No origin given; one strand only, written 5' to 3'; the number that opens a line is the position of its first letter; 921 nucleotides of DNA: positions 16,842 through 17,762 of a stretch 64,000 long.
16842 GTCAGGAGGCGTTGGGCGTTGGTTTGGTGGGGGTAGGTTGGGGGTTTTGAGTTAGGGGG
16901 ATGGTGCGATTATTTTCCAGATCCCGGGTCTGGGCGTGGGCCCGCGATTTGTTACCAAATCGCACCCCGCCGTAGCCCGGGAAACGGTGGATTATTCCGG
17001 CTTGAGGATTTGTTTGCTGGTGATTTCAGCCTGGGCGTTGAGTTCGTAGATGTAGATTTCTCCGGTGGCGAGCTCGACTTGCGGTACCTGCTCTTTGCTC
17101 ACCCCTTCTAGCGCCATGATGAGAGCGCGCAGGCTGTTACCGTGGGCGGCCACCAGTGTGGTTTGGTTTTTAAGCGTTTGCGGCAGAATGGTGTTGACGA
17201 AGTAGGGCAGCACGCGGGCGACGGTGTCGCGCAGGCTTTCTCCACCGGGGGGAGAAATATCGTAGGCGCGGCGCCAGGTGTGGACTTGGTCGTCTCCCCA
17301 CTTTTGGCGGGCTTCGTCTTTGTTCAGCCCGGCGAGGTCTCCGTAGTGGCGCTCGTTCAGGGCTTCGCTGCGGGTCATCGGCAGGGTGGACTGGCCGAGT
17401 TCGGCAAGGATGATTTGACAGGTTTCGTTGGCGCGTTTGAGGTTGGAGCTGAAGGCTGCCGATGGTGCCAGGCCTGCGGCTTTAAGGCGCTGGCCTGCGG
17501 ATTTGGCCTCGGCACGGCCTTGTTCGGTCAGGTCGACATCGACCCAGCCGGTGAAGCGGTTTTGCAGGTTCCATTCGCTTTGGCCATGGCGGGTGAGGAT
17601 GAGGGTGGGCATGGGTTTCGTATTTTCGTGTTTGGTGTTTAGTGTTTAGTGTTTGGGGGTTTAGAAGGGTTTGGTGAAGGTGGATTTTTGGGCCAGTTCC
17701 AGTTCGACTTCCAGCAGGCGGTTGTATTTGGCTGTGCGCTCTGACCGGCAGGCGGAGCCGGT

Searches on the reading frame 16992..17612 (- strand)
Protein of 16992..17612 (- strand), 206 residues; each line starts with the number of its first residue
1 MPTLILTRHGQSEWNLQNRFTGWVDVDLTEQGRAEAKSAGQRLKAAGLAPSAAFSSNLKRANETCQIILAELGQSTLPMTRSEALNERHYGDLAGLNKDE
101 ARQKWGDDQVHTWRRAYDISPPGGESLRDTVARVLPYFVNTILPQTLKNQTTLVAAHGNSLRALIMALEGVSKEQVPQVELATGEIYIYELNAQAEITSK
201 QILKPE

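Call 11: find_related_loci(query=window:16992-17612:-, collection=genome_contigs, flank=4000)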
Query window:16992-17612:- (206 aa) in genome_contigs; peptide patterns used: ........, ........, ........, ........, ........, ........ (x = any residue, [..] = any of these).
599 stretches matched a pattern (row limit reached: there are more); 548 encode a relative of the query (tblastn E <= 1e-3); the best 80 are kept; 80 distinct loci.
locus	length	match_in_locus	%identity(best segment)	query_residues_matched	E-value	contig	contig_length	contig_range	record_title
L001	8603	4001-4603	66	3-203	6e-86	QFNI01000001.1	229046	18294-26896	MAG: Mesorhizobium amorphae isolate S2_018_000_R3_107 S2_018_000_R3_scaffold_20, whole genome shotgun sequence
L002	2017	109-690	65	4-197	6e-89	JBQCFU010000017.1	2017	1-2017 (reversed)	MAG: Pseudolabrys sp. isolate bin200 k141_4995776, whole genome shotgun sequence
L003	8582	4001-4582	65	4-197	4e-85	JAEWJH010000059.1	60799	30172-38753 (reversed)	MAG: Proteobacteria bacterium isolate OH_PBrB_143 k127_869508, whole genome shotgun sequence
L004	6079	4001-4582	65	4-197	2e-84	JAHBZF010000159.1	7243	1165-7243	MAG: Pseudolabrys sp. isolate ACE_PRO36 PRO36_159, whole genome shotgun sequence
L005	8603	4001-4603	62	3-203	2e-84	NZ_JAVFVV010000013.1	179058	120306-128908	Mesorhizobium sp. LHD-90 LHD.90_ctg13, whole genome shotgun sequence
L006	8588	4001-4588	65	4-199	7e-84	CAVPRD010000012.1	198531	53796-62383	MAG: uncultured proteobacterium isolate MFD00392.bin.1.301 genome assembly, contig: contig_56721, whole genome shotgun s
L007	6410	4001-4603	63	3-203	2e-83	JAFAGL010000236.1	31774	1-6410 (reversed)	MAG: Proteobacteria bacterium isolate OH_SBlB_24 k127_98534, whole genome shotgun sequence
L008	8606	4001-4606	63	3-204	2e-83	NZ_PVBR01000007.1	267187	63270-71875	Phyllobacterium phragmitis strain 1N-3 ZB100006, whole genome shotgun sequence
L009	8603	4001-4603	61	4-204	2e-83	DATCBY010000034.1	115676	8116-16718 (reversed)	MAG TPA_asm: Bauldia sp. isolate SMAG_U7685 k141_110274, whole genome shotgun sequence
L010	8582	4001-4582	65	4-197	1e-83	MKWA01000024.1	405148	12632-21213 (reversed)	MAG: Rhizobiales bacterium 64-17 SCNpilot_cont_500_bf_scaffold_79, whole genome shotgun sequence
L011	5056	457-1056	60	4-203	4e-83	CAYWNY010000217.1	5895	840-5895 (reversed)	MAG TPA_asm: uncultured Hyphomicrobiales bacterium isolate binchicken_co3_582 genome assembly, contig: NODE_44324_length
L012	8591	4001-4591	64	4-200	1e-82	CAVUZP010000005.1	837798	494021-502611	MAG: uncultured Alphaproteobacteria bacterium isolate MFD04212.bin.2.89 genome assembly, contig: contig_6245, whole geno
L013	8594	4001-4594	60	4-201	3e-82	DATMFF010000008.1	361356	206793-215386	MAG TPA_asm: Xanthobacteraceae bacterium isolate SMAG_U13455 k141_136048, whole genome shotgun sequence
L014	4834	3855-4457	62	3-203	3e-82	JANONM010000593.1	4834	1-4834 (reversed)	MAG: Hyphomicrobiales bacterium isolate VAR_43_metabat_383 VAR_43_k141_2506656, whole genome shotgun sequence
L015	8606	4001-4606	60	4-205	3e-82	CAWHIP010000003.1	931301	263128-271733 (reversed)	MAG: uncultured Alphaproteobacteria bacterium isolate MFD01689.bin.2.84 genome assembly, contig: contig_26504, whole gen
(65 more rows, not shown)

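Call 12: search_protein_families(library=ncbifam, proteins=[window:16992-17612:-])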
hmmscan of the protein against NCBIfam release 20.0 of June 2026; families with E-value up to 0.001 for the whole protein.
window:16992-17612:- (206 aa): 19 families
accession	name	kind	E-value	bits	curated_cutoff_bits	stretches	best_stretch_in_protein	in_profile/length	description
NF002339.0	PRK01295.1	equivalog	2e-96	321.4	316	1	3-204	4-205/206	2,3-bisphosphoglycerate-dependent phosphoglycerate mutase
NF010713.0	PRK14115.1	equivalog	6.6e-73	245.1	305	2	1-122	1-122/248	2,3-diphosphoglycerate-dependent phosphoglycerate mutase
TIGR01258.1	pgm_1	subfamily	3.3e-72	242.8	81.7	2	3-122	2-121/245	2,3-bisphosphoglycerate-dependent phosphoglycerate mutase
NF002217.0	PRK01112.1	equivalog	4.7e-70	235.5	320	2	74-203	98-227/228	2,3-bisphosphoglycerate-dependent phosphoglycerate mutase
NF010717.0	PRK14119.1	equivalog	4.1e-68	229.4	378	2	1-122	1-122/228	2,3-diphosphoglycerate-dependent phosphoglycerate mutase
NF010714.0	PRK14116.1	equivalog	4.4e-63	212.8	401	2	1-122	1-122/229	2,3-diphosphoglycerate-dependent phosphoglycerate mutase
NF010718.0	PRK14120.1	equivalog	1.2e-62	211.5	366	2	2-122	5-125/249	phosphoglyceromutase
NF010716.0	PRK14118.1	equivalog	1.3e-57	194.8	409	2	4-122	3-121/227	2,3-diphosphoglycerate-dependent phosphoglycerate mutase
NF010715.0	PRK14117.1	equivalog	1.4e-50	172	421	2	1-123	1-123/230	phosphoglycerate mutase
TIGR03162.1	ribazole_cobC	equivalog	3.4e-31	108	162.9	1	4-187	1-174/176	alpha-ribazole phosphatase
NF005567.0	PRK07238.1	equivalog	9.3e-25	87.7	326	1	3-188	179-357/378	bifunctional RNase H/acid phosphatase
NF045917.1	PhserinePhPspA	equivalog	2.2e-22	79.8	350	1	3-172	3-165/211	phosphoserine phosphatase PspA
NF011580.0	PRK15004.1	equivalog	3e-17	63.3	250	1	4-188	3-180/203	adenosylcobalamin/alpha-ribazole phosphatase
NF009993.0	PRK13462.1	equivalog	3.2e-17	62.8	226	1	4-167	8-157/203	acid phosphatase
TIGR03848.1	MSMEG_4193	subfamily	1.8e-16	60.2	203.85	1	3-170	1-165/204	MSMEG_4193 family putative phosphomutase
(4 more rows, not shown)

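Call 68: find_encoding_contigs(protein=window:16992-17612:-, flank=1500, max_places=10)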
Protein window:16992-17612:- (206 aa): 5 contigs read that carry it; 2 places shown.
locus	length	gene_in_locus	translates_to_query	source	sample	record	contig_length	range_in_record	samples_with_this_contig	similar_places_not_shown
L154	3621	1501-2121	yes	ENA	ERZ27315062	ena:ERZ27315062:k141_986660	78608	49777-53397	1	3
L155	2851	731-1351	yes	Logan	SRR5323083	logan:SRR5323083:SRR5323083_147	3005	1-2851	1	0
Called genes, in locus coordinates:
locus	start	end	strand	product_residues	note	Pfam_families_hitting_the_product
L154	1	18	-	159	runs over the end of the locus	PF07885:Ion_trans_2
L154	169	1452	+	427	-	PF03952:Enolase_N, PF00113:Enolase_C, PF13378:MR_MLE_C (weak)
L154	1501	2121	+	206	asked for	PF00300:His_Phos_1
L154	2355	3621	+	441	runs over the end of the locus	PF04052:TolB_N, PF00930:DPPIV_N (faint), PF26550:Tricorn_2nd (weak), PF26549:Tricorn_N, PF07676:PD40, PF26550:Tricorn_2nd, PF26549:Tricorn_N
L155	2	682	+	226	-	?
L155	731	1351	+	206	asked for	PF00300:His_Phos_1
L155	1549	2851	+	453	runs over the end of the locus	PF04052:TolB_N, PF00930:DPPIV_N (faint), PF26550:Tricorn_2nd (weak), PF26549:Tricorn_N, PF07676:PD40, PF26550:Tricorn_2nd, PF26549:Tricorn_N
